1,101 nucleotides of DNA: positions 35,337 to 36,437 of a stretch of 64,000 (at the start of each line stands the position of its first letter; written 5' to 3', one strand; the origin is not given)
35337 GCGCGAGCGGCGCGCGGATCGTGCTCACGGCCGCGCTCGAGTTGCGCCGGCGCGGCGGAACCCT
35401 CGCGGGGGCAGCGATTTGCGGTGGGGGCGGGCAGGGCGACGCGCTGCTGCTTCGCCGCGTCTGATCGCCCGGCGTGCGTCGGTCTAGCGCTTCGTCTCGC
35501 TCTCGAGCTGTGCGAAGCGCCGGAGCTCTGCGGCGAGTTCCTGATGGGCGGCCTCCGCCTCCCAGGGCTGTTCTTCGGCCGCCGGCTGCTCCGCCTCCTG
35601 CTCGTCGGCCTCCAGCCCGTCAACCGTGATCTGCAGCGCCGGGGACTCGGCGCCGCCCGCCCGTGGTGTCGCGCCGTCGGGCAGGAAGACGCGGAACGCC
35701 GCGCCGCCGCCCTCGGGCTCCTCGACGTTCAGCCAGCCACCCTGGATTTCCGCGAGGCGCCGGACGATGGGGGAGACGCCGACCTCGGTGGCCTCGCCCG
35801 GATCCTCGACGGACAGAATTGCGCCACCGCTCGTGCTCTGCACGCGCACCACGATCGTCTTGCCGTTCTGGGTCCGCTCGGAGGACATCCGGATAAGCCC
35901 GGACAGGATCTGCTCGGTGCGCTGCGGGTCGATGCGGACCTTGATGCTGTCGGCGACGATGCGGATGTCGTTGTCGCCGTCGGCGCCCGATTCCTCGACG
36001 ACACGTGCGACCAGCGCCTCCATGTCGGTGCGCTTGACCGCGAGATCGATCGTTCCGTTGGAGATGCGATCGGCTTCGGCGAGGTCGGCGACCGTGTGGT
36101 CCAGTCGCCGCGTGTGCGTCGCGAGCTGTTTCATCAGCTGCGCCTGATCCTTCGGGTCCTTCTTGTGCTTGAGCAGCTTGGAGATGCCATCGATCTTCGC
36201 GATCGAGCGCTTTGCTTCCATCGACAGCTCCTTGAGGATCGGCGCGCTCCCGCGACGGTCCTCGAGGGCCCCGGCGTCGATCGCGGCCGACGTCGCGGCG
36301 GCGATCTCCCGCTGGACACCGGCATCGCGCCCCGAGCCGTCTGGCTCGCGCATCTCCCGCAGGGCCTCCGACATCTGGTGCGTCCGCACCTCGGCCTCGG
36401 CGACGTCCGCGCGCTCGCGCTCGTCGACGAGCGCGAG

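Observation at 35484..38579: Giant membrane-anchored coiled-coil protein ending in a dead histidine-kinase module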

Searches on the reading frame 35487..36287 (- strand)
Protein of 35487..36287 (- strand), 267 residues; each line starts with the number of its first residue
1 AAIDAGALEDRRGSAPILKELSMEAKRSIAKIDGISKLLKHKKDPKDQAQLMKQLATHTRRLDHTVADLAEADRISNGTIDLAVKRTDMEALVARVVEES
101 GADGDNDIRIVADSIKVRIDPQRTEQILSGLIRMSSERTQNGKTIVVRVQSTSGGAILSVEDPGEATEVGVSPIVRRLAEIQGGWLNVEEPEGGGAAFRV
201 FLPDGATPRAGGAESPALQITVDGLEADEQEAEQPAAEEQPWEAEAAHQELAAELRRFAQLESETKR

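Call 22: search_solved_structures(query=A2, max_evalue=0.01, show_alignments=3)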
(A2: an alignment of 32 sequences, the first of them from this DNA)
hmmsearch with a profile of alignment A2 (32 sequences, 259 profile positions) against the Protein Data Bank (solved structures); distinct sequences matched with E-value up to 0.01: 26.
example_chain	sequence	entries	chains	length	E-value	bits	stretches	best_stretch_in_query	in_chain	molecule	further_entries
4jas_A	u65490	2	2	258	4.2e-15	59.2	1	9-161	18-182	Histidine kinase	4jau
3dge_A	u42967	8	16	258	1.4e-13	54.3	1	9-161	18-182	Sensor protein | Histidine kinase | Sensor histidine kinase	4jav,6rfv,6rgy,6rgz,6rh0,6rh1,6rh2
2c2a_A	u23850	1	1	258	1.4e-13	54.2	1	9-161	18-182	SENSOR HISTIDINE KINASE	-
5uht_A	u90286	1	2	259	1.4e-13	54.2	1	9-161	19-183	Sensor histidine kinase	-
6azr_A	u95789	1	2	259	1.9e-13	53.8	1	9-161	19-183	Sensor histidine kinase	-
6rh7_A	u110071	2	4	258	2.5e-13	53.4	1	9-161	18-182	Sensor histidine kinase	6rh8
9jfj_A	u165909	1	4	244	1.4e-11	47.6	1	19-162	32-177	Sensor histidine kinase ZraS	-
4q20_A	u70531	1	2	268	3.7e-10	43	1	170-208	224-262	Sensor protein DivL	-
6dk8_A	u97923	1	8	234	6.5e-09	38.9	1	14-166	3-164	RetS (Regulator of Exopolysaccharide and Type III Secretion)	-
6dk7_A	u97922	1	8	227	9.3e-09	38.4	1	14-166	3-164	RetS (Regulator of Exopolysaccharide and Type III Secretion)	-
7n0e_B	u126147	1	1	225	9.7e-09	38.4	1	13-166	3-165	Histidine kinase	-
7z8n_A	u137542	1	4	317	7.4e-08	35.5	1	3-160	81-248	Histidine kinase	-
9rcc_A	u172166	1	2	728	9.7e-06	28.5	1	14-169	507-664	Bacteriophytochrome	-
9eut_A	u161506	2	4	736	1e-05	28.5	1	14-169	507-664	Bacteriophytochrome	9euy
6qrj_A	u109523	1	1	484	1e-05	28.4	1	16-162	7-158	Hybrid kinase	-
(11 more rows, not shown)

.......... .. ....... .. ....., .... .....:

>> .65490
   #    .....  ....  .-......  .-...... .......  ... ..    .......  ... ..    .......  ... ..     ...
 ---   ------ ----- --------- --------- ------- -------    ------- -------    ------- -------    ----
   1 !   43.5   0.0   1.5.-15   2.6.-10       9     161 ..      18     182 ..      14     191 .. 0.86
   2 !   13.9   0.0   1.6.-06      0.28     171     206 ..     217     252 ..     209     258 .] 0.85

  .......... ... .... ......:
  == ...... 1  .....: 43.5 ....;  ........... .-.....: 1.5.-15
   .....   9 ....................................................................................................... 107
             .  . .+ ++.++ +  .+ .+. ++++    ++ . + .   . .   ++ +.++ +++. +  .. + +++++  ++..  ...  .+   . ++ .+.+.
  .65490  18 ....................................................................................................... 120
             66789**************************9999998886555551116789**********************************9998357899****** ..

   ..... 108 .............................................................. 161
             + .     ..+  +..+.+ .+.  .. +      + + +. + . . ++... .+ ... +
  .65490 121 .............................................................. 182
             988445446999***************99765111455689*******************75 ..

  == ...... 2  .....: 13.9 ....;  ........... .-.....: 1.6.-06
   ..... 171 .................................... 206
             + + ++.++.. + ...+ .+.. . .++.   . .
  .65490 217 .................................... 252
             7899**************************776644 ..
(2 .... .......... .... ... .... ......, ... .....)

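Call 27: predict_structure(alignment_id=A2)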
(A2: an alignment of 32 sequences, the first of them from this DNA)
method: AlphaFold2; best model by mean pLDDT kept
length: 267 residues; sequences in the alignment: 32
mean_pLDDT: 80.6   pTM: 0.66
mean pLDDT of the five models: 80.6, 77.9, 75.0, 66.2, 61.5
residues with pLDDT >= 90: 145; 70-90: 61; 50-70: 17; < 50: 44
segments of 3 or more residues with pLDDT < 50: 1-12, 210-240
pLDDT, mean of each block of 10 residues (from residue 1): 42 72 93 95 95 93 91 85 92 94 87 94 94 91 94 95 89 91 93 93 74 39 36 41 62 80 64
secondary structure, 60 per line:
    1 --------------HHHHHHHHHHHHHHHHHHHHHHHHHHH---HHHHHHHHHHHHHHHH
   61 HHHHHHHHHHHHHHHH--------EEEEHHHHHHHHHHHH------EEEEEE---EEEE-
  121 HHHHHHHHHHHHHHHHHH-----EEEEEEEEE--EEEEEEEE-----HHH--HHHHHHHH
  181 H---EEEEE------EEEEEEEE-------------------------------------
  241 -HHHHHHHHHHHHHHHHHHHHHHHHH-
elements in order: H15-41 H45-76 E85-88 H89-100 E107-112 E116-119 H121-138 E144-152 E155-162 H173-181 E185-189 E196-203 H242-266

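Call 33: fold_search(model_id=the predicted structure, library=pdb)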
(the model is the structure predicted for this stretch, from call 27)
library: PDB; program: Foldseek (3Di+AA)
matches with E <= 10: 904; with E <= 0.001: 332
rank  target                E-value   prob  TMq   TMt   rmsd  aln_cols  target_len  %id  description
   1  4q20_B                4.7e-13  1.00  0.62  0.73   2.9       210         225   20  Crystal structure of a C-terminal part of tyrosine kinase (DivL) from Caulobacter crescentus CB15 at 2.50 A resolution (released 2014-04-23)
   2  6rh0_B                5.6e-13  1.00  0.51  0.57   5.3       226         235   17  Revisiting pH-gated conformational switch. Complex HK853-RR468 pH 5.5 (released 2020-02-19)
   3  4u7n_A                6.3e-13  1.00  0.55  0.68   4.3       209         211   19  Inactive structure of histidine kinase (released 2015-09-02)
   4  6rh0_A                6.3e-13  1.00  0.51  0.57   5.2       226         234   17  Revisiting pH-gated conformational switch. Complex HK853-RR468 pH 5.5 (released 2020-02-19)
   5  6azr_A                6.7e-13  1.00  0.51  0.57   5.1       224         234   17  Crystal structure of the T264A HK853cp-BeF3-RR468 complex (released 2017-12-27)
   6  6rgy_B                8.0e-13  1.00  0.51  0.56   5.2       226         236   17  Revisiting pH-gated conformational switch. Complex HK853-RR468 pH 7.5 (released 2020-02-19)
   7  4jav_B                8.0e-13  1.00  0.47  0.51   7.1       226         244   18  Structural basis of a rationally rewired protein-protein interface (HK853wt and RR468mutant V13P, L14I, I17M and N21V) (released 2013-09-04)
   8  6rgz_A                8.4e-13  1.00  0.50  0.56   5.3       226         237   18  Revisiting pH-gated conformational switch. Complex HK853-RR468 pH 6.5 (released 2020-02-19)
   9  4jav_A                8.9e-13  1.00  0.46  0.49  10.5       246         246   17  Structural basis of a rationally rewired protein-protein interface (HK853wt and RR468mutant V13P, L14I, I17M and N21V) (released 2013-09-04)
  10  6rh8_A                1.0e-12  1.00  0.50  0.56   5.4       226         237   17  Revisiting pH-gated conformational switch. Complex HK853 mutant H260A -RR468 mutant D53A pH 5.3 (released 2020-02-19)
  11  3dge_A                1.1e-12  1.00  0.50  0.55   5.5       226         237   17  Structure of a histidine kinase-response regulator complex reveals insights into Two-component signaling and a novel c (released 2009-07-07)
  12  4jas_A                1.3e-12  1.00  0.49  0.54   6.1       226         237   17  Structural basis of a rationally rewired protein-protein interface (HK853mutant A268V, A271G, T275M, V294T and D297E a (released 2013-09-04)
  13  4u7n_B                1.7e-12  1.00  0.55  0.67   4.3       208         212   19  Inactive structure of histidine kinase (released 2015-09-02)
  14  6rgy_A                1.7e-12  1.00  0.51  0.56   6.7       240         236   17  Revisiting pH-gated conformational switch. Complex HK853-RR468 pH 7.5 (released 2020-02-19)
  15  5uht_A                1.9e-12  1.00  0.52  0.57   5.0       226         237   17  Structure of the Thermotoga maritima HK853-BeF3-RR468 complex at pH 5.0 (released 2017-12-27)
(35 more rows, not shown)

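Call 48: search_protein_representatives(alignment_id=A2)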
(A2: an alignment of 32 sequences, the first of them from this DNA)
Query: 32 sequences, 259 profile positions. Proteins with E-value up to 0.001 (for the whole library): 171632; up to 1e-10: 9130; up to 1e-30: 92. The best 150 are listed.
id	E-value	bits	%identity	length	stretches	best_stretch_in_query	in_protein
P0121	4.3e-114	396.8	-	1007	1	3-257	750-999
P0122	2.7e-109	381.1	-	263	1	3-258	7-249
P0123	3.3e-108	377.5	-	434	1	3-256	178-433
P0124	6.5e-107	373.3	-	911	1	3-256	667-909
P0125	1.5e-105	368.8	-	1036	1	2-255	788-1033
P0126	2.0e-105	368.4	-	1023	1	3-256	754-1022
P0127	7.8e-104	363.2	-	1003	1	3-255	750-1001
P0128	1.3e-103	362.5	-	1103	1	4-252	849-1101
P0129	6.2e-103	360.2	-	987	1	6-252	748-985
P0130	2.9e-102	358.0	-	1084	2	4-251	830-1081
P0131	3.9e-102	357.6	-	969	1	4-251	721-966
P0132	3.3e-100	351.3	-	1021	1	3-255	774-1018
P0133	3.8e-100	351.1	-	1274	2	3-226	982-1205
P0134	4.5e-99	347.6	-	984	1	5-252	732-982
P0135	5.9e-99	347.2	-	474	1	2-254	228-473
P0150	2.0e-71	257.0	-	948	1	3-232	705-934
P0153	8.5e-69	248.4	-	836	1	4-208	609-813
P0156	5.4e-67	242.4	-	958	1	5-206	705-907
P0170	5.2e-40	154.0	-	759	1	18-211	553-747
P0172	6.7e-39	150.4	-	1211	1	10-208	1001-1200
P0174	8.3e-38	146.8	-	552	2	14-165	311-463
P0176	2.3e-36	142.0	-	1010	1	10-215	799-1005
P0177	2.7e-36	141.8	-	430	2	14-162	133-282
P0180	4.7e-35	137.8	-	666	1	25-200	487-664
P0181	7.4e-35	137.1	-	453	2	5-162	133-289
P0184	1.7e-34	136.0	-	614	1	25-209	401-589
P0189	1.4e-33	133.0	-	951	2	5-162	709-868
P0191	3.7e-33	131.5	-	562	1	23-206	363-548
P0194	1.1e-32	130.0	-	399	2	18-162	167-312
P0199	4.4e-32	128.0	-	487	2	18-162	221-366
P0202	8.1e-32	127.2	-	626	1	21-209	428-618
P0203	9.4e-32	126.9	-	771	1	20-201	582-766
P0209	2.6e-31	125.5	-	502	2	19-163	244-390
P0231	3.7e-29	118.5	-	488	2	12-168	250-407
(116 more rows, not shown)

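Call 50: list_cluster_members(proteins=[P0150, P0153, P0156, P0170, P0172, P0180, P0184, P0191, P0202, P0203])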
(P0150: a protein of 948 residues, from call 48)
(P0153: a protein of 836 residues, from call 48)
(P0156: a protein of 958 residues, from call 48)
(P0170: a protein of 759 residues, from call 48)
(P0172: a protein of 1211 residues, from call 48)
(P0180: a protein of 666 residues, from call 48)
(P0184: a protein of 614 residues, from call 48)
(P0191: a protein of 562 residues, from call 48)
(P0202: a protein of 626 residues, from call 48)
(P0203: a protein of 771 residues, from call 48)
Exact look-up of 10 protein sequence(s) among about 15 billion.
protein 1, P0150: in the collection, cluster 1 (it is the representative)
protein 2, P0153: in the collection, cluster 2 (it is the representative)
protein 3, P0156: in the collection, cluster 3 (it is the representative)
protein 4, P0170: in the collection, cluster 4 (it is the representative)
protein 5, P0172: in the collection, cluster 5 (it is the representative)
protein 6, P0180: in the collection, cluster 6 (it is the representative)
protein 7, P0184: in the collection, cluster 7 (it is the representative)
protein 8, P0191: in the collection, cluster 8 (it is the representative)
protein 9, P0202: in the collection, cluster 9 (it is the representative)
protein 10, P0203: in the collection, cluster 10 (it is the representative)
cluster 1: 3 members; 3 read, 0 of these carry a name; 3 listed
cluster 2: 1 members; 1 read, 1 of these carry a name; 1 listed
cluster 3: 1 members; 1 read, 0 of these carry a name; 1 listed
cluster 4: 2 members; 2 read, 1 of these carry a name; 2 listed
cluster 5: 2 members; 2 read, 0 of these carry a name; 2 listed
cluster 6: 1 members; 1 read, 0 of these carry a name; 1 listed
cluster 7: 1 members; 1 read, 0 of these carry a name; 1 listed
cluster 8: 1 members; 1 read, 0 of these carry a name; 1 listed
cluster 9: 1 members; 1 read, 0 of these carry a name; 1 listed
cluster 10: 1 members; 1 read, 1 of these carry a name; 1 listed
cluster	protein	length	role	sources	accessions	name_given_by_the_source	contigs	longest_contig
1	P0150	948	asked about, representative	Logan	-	-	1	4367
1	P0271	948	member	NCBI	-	-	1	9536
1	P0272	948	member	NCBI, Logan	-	-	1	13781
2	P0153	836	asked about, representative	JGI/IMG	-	hypothetical protein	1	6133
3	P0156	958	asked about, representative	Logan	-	-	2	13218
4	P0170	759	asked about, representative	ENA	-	-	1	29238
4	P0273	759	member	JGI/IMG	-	signal transduction histidine kinase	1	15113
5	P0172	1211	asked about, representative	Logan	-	-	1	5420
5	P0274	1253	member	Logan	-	-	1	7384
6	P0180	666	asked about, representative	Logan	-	-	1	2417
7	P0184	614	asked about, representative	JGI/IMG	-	-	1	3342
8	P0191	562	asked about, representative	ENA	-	-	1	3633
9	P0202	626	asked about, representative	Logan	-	-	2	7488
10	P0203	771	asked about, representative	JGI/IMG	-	signal transduction histidine kinase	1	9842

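Call 51: find_encoding_contigs(protein=P0170, flank=8000, max_places=3)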
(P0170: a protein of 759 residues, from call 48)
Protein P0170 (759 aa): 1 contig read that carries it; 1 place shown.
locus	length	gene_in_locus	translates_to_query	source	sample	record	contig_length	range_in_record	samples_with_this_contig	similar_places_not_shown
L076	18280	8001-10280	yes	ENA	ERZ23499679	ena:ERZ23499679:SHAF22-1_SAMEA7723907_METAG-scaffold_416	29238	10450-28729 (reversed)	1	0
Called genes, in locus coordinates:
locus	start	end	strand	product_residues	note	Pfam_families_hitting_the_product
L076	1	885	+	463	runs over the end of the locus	?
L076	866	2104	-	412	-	PF07690:MFS_1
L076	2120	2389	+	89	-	-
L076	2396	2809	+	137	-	PF01951:Archease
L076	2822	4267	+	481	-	PF01139:RtcB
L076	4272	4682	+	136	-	PF12089:DUF3566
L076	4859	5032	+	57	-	-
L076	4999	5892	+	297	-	PF00583:Acetyltransf_1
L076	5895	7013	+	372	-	PF02746:MR_MLE_N, PF13378:MR_MLE_C, PF26685:DUF8230_C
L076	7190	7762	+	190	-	-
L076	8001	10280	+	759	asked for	PF02518:HATPase_c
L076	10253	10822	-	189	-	-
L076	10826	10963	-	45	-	-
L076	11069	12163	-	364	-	PF22807:TrAA12 (faint), PF07995:GSDH, PF23500:DUF7133 (faint)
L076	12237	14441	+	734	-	PF01315:Ald_Xan_dh_C, PF02738:MoCoBD_1, PF20256:MoCoBD_2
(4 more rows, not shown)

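Call 52: find_encoding_contigs(protein=P0150, flank=8000, max_places=3)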
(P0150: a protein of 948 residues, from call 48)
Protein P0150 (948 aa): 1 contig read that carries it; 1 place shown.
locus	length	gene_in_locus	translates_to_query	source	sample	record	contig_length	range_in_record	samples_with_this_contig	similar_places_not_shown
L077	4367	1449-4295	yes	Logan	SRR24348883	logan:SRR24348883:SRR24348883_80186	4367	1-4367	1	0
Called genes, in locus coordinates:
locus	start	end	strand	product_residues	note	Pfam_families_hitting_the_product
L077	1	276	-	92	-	?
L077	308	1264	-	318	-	-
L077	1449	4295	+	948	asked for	PF00261:Tropomyosin (faint), PF02518:HATPase_c (weak)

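Call 53: find_encoding_contigs(protein=P0272, flank=9000, max_places=2)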
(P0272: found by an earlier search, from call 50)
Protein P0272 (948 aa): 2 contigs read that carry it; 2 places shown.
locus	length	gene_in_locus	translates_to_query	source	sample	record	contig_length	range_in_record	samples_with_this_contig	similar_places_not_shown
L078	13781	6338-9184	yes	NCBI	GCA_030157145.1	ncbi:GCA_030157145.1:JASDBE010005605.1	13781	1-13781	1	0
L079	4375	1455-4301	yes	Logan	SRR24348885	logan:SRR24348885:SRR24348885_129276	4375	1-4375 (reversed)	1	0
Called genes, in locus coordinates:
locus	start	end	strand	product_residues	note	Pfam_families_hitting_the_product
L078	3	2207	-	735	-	?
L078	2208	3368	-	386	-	PF00149:Metallophos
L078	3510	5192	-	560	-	-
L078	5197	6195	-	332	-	-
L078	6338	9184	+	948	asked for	PF00261:Tropomyosin (faint), PF02518:HATPase_c (weak)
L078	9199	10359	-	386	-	PF02771:Acyl-CoA_dh_N, PF02770:Acyl-CoA_dh_M, PF00441:Acyl-CoA_dh_1, PF22924:ACOX_C_alpha1 (faint), PF08028:Acyl-CoA_dh_2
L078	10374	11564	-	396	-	PF00108:Thiolase_N, PF02803:Thiolase_C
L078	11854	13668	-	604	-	PF05496:RuvB_N (faint), PF00004:AAA, PF01434:Peptidase_M41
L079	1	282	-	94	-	?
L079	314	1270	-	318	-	-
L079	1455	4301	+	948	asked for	PF00261:Tropomyosin (faint), PF02518:HATPase_c (weak)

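Call 54: find_encoding_contigs(protein=P0156, flank=9000, max_places=2)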
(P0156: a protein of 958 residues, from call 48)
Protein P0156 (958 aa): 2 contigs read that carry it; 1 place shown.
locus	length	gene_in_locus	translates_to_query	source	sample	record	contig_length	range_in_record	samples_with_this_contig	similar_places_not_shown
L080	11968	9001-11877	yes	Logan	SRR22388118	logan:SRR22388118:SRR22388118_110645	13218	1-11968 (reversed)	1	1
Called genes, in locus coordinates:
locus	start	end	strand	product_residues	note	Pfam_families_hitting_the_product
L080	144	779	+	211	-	-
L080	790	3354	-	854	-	PF02463:SMC_N (weak), PF13476:AAA_23, PF13514:AAA_27 (weak), PF13555:AAA_29, PF13558:SbcC_Walker_B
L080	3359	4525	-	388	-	PF00149:Metallophos, PF12850:Metallophos_2 (faint), PF12320:SbcD_C (weak)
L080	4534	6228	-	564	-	-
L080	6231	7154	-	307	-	PF09376:NurA (faint)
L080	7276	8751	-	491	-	-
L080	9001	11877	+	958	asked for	PF00261:Tropomyosin (faint), PF02518:HATPase_c (faint)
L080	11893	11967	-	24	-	?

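Call 55: find_encoding_contigs(protein=P0203, flank=9000, max_places=2)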
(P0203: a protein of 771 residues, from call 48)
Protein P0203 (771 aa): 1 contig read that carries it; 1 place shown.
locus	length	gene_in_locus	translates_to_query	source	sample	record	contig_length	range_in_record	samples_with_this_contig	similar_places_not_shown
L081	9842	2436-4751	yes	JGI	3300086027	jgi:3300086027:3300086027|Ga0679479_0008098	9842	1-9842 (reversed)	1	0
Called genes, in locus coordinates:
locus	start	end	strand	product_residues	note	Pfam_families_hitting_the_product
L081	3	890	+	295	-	?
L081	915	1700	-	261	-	PF01551:Peptidase_M23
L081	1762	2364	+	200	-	PF22551:TY-Chap1, PF10722:YbjN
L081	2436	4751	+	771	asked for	PF02518:HATPase_c (faint)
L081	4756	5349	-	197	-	-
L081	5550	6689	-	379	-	PF07995:GSDH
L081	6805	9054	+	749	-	PF01315:Ald_Xan_dh_C, PF02738:MoCoBD_1, PF20256:MoCoBD_2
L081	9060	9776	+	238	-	-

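Call 74: find_homologous_proteins(query=A4, max_evalue=1e-10)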
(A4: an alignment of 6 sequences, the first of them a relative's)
Query A4 (6 sequences) (771 aa, profile of the alignment): 18 proteins with E <= 1e-10 among 8000 candidates.
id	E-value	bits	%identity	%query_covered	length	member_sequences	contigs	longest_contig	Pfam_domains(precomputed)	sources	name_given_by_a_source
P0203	1.0e-282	959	100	100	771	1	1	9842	PF02518.32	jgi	jgi:signal transduction histidine kinase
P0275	1.1e-232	793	75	100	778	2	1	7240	PF02518.32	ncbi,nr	ncbi:MAG: hypothetical protein QOI81_1536 [Actinomycetota bacterium]|nr:hypothetical protein [Actino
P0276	1.0e-197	677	53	99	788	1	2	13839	PF02518.32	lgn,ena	-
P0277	2.3e-196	673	68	37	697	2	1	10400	PF02518.32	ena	-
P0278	4.4e-194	665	71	37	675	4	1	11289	PF02518.32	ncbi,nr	ncbi:MAG: hypothetical protein QOG88_1248 [Actinomycetota bacterium]|nr:hypothetical protein [Actino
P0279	1.3e-193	664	67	37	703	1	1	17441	PF02518.32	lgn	-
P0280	7.8e-105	370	58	39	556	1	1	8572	-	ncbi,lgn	-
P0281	8.1e-101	357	59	39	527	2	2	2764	-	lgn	-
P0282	4.1e-100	355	56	9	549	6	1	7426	-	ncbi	-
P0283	2.1e-93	333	57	39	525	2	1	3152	-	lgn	-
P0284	2.0e-89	319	56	41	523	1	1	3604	-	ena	-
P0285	3.5e-86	309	57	40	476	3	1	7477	-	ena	-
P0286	1.1e-79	287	51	45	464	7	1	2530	-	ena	-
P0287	2.5e-76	276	56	42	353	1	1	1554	-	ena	-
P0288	2.3e-71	260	48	45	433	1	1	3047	-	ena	-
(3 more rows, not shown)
